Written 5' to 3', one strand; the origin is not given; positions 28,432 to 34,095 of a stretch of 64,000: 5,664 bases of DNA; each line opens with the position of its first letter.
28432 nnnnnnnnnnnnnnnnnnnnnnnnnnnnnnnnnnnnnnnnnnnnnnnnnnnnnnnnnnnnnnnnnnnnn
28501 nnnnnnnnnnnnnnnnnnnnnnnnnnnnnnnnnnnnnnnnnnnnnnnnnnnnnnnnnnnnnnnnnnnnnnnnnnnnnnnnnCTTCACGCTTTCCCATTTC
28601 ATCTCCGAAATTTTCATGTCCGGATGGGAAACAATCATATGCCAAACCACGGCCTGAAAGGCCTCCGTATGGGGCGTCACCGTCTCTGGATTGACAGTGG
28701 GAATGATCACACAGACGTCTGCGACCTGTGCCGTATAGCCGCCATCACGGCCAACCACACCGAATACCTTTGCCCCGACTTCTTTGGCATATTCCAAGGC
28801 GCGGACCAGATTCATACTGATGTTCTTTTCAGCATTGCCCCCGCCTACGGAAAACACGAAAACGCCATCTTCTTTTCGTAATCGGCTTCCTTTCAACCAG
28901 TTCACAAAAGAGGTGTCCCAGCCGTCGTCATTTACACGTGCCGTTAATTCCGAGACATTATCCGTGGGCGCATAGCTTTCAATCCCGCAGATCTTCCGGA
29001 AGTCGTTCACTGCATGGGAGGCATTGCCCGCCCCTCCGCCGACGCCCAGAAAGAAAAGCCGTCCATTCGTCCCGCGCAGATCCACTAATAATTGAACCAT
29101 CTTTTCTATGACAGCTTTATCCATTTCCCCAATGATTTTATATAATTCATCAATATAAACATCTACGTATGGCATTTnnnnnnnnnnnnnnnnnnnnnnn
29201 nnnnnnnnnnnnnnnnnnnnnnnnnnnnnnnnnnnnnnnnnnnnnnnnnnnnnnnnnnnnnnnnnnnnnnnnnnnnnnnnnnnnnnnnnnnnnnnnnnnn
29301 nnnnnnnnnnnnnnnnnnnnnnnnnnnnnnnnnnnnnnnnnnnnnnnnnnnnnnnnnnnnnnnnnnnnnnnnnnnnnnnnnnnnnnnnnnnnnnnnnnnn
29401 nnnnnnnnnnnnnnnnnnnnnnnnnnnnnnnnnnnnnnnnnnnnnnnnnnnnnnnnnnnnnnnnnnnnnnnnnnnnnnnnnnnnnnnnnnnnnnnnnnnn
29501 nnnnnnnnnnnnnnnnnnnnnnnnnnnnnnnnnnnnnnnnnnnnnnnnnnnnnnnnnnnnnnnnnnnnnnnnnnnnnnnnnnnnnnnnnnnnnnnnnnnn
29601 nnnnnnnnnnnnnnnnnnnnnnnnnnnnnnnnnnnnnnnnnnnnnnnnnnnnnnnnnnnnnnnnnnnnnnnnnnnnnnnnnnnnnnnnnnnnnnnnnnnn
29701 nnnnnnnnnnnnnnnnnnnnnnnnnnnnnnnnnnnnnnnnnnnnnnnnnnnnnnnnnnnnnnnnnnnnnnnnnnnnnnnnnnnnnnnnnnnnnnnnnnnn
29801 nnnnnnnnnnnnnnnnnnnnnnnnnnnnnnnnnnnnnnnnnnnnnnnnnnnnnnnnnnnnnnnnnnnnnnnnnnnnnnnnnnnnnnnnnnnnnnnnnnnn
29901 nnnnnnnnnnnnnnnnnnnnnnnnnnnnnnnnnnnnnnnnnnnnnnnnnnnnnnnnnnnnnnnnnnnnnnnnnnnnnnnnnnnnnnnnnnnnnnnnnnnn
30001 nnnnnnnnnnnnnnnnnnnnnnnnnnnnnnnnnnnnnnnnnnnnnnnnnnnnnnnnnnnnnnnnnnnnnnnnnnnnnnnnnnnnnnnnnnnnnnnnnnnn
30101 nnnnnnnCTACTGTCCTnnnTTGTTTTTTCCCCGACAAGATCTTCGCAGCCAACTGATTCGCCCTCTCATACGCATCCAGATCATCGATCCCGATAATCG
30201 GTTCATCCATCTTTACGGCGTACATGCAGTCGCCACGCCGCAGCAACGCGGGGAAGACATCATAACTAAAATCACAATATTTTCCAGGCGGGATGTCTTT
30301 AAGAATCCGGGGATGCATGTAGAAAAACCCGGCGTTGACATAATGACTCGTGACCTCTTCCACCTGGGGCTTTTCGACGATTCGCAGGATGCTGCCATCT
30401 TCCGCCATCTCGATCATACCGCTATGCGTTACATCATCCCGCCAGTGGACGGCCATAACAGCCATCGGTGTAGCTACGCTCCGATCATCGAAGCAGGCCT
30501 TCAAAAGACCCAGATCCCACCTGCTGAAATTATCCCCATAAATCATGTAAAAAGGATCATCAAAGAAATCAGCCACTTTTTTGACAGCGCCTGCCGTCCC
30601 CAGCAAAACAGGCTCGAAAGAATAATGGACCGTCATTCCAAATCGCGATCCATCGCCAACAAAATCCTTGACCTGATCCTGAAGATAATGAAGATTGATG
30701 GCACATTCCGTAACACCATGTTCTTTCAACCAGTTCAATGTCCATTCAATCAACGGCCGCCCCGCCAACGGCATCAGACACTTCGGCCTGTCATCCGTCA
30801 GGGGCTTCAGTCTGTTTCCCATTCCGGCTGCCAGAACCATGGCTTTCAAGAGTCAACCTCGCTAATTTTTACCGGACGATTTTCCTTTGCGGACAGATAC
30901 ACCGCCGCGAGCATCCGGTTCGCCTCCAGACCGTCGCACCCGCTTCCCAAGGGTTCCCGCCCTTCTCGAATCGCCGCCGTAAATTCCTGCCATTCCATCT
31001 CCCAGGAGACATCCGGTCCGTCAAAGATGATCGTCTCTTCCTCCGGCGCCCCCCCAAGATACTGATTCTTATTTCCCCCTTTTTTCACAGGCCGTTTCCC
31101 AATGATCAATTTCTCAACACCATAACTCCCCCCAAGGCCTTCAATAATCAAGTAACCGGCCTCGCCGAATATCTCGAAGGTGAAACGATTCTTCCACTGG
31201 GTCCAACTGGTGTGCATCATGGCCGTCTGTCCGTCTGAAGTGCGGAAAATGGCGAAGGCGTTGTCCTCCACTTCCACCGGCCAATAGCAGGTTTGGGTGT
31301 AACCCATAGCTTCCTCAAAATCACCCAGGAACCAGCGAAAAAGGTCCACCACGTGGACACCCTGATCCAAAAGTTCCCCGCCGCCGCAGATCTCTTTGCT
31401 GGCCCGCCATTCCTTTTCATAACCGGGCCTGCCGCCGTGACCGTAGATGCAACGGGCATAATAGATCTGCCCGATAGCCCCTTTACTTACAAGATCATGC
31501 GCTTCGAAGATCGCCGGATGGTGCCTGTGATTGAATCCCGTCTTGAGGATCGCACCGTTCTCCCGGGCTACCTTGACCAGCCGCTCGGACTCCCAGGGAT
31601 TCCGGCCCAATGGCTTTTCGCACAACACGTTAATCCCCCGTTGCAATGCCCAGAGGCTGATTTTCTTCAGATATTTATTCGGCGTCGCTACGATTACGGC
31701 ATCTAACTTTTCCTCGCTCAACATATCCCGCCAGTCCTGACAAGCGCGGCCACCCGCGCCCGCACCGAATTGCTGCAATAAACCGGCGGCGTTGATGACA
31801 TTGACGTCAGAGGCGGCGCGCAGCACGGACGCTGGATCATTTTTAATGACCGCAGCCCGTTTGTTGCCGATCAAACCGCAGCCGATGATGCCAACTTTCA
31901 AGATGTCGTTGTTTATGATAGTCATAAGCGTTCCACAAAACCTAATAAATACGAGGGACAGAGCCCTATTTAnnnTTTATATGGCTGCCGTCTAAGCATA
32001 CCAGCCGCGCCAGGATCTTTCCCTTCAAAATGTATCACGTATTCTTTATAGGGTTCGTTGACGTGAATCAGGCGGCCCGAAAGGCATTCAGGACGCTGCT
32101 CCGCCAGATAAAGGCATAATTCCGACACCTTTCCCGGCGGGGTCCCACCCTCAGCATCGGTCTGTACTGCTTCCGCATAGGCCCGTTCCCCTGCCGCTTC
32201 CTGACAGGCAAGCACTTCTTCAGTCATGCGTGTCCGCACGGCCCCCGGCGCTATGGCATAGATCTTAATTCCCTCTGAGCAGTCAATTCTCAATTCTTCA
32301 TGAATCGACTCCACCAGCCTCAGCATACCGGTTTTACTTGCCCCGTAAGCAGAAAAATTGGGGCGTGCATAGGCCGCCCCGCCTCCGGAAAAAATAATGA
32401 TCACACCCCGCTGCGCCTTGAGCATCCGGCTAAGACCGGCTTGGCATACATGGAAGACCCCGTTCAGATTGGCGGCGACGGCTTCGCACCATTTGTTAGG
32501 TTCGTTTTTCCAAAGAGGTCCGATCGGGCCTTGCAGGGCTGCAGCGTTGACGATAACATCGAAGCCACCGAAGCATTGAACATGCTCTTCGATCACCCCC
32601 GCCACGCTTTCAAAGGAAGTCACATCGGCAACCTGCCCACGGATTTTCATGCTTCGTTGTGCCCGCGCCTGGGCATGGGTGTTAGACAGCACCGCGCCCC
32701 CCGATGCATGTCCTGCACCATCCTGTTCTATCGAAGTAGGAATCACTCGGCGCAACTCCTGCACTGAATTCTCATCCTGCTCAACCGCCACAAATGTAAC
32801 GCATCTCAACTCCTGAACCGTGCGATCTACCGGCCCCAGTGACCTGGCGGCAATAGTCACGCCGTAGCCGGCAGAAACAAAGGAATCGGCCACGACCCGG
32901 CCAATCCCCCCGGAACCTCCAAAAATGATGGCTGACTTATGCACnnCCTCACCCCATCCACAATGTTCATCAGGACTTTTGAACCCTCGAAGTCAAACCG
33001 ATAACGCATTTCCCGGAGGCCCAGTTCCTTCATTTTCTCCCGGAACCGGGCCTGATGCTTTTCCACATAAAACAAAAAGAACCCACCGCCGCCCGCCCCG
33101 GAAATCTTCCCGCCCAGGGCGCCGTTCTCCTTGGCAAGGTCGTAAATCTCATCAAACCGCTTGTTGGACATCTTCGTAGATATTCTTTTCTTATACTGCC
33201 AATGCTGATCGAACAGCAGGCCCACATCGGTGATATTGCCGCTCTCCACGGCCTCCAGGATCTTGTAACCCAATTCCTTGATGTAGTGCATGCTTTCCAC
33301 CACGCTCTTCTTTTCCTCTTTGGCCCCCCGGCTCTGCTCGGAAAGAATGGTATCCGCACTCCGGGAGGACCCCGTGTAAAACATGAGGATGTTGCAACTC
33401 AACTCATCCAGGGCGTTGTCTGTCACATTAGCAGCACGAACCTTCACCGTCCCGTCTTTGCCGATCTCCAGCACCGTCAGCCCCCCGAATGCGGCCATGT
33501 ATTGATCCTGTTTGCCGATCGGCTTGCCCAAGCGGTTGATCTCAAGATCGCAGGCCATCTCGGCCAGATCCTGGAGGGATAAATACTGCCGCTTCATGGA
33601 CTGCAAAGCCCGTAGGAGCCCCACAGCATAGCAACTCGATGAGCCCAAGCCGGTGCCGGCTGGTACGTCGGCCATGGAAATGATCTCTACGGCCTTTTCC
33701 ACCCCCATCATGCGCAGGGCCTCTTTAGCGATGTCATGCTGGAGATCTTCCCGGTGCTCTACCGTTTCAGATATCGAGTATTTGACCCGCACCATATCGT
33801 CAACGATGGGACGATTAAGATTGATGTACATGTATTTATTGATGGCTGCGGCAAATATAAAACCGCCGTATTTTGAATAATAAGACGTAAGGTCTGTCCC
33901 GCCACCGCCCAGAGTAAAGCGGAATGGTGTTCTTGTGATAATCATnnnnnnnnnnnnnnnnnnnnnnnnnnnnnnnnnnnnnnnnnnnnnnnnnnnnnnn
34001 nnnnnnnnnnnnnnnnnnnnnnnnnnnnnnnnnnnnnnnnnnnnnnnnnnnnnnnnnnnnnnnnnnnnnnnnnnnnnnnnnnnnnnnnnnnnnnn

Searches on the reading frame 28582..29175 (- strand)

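Call 25: search_protein_families(library=pfam, proteins=[window:28582-29175:-], max_evalue=0.001)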
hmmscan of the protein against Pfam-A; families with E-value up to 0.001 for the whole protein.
window:28582-29175:- (198 aa): 1 family
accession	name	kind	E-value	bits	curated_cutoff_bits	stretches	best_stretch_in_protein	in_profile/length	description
PF13580.11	SIS_2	-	2e-06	28.3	27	1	10-141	8-137/138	SIS domain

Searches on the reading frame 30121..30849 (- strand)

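Call 25: search_protein_families(library=pfam, proteins=[window:30121-30849:-], max_evalue=0.001)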
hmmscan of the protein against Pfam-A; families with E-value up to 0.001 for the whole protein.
window:30121-30849:- (243 aa): 3 families
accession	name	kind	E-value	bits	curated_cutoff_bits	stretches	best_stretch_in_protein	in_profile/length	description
PF00483.29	NTP_transferase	-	1.3e-32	113.7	21.2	1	2-215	1-222/245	Nucleotidyl transferase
PF12804.13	NTP_transf_3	-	3.3e-08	34.3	27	1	3-80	1-68/160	MobA-like NTP transferase domain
PF01128.25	IspD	-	4.7e-05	23.7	27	1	2-48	2-45/221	2-C-methyl-D-erythritol 4-phosphate cytidylyltransferase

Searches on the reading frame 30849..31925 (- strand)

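Call 25: search_protein_families(library=pfam, proteins=[window:30849-31925:-], max_evalue=0.001)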
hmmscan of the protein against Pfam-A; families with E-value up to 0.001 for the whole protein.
window:30849-31925:- (359 aa): 4 families
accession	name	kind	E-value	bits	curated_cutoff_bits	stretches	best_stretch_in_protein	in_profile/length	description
PF22725.1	GFO_IDH_MocA_C3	-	1.6e-29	102.8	27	1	141-259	3-123/124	GFO/IDH/MocA C-terminal domain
PF02894.22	GFO_IDH_MocA_C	-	3.2e-21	76.6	22.9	1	145-354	3-218/218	Oxidoreductase family, C-terminal alpha/beta domain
PF01408.29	GFO_IDH_MocA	-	4.7e-20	72.9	24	1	9-131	1-120/120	Oxidoreductase family, NAD-binding Rossmann fold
PF03447.22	NAD_binding_3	-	8.5e-05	23.7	24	1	15-125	1-111/116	Homoserine dehydrogenase, NAD binding domain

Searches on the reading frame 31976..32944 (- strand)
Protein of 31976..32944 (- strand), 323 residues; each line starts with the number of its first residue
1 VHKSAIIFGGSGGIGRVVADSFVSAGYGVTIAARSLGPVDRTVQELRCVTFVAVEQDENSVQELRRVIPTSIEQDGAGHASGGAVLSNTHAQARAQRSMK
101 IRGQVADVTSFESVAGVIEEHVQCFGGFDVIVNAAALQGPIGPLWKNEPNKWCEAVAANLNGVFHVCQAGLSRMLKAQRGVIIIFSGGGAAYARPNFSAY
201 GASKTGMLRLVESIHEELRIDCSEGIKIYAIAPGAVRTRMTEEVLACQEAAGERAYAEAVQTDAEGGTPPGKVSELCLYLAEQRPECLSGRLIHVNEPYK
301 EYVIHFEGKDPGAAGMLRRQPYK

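Call 70: search_protein_families(library=pfam, proteins=[window:31976-32944:-], max_evalue=5)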
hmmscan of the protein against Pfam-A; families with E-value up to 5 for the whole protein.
window:31976-32944:- (323 aa): 7 families
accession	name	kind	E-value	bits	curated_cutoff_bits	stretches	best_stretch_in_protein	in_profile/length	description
PF00106.31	adh_short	-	9.2e-37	126.9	26.6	2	87-244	38-190/195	short chain dehydrogenase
PF13561.12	adh_short_C2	-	1.1e-27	97.6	27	1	100-296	46-232/236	Enoyl-(Acyl carrier protein) reductase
PF08659.16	KR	-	7.8e-05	23.1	22.6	1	6-206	4-155/180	KR domain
PF01370.27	Epimerase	-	0.00037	20.4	20.9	1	6-221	2-163/240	NAD dependent epimerase/dehydratase family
PF03435.24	Sacchrp_dh_NADP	-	0.00058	20.6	25.1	1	7-68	3-66/129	Saccharopine dehydrogenase NADP binding domain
PF13460.12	NAD_binding_10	-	0.13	12.6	27.2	1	9-64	1-54/184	NAD(P)H-binding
PF05368.20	NmrA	-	0.17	11.9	27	1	3-58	3-59/298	NmrA-like family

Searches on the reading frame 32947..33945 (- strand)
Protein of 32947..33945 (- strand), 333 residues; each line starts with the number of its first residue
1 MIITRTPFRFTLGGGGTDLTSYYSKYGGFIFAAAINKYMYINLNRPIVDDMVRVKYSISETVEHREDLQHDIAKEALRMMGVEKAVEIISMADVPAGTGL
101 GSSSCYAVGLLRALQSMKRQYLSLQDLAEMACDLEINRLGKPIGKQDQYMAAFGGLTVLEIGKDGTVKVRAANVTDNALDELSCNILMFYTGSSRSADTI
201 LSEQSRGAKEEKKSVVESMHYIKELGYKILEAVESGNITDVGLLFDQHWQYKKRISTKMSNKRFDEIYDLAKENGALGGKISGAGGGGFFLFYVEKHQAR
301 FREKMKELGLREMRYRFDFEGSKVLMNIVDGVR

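Call 70: search_protein_families(library=pfam, proteins=[window:32947-33945:-], max_evalue=5)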
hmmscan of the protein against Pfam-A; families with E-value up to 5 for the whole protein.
window:32947-33945:- (333 aa): 3 families
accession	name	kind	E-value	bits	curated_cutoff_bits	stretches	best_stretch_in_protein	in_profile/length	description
PF00288.32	GHMP_kinases_N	-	2.7e-14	53.6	22.3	1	74-155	8-87/87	GHMP kinases N terminal domain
PF08544.19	GHMP_kinases_C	-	2.8e-10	40.9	21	1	230-307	2-81/85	GHMP kinases C terminal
PF22700.2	MVD-like_N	-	0.012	15.7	27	1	71-131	67-128/157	Diphosphomevalonate decarboxylase-like N-terminal domain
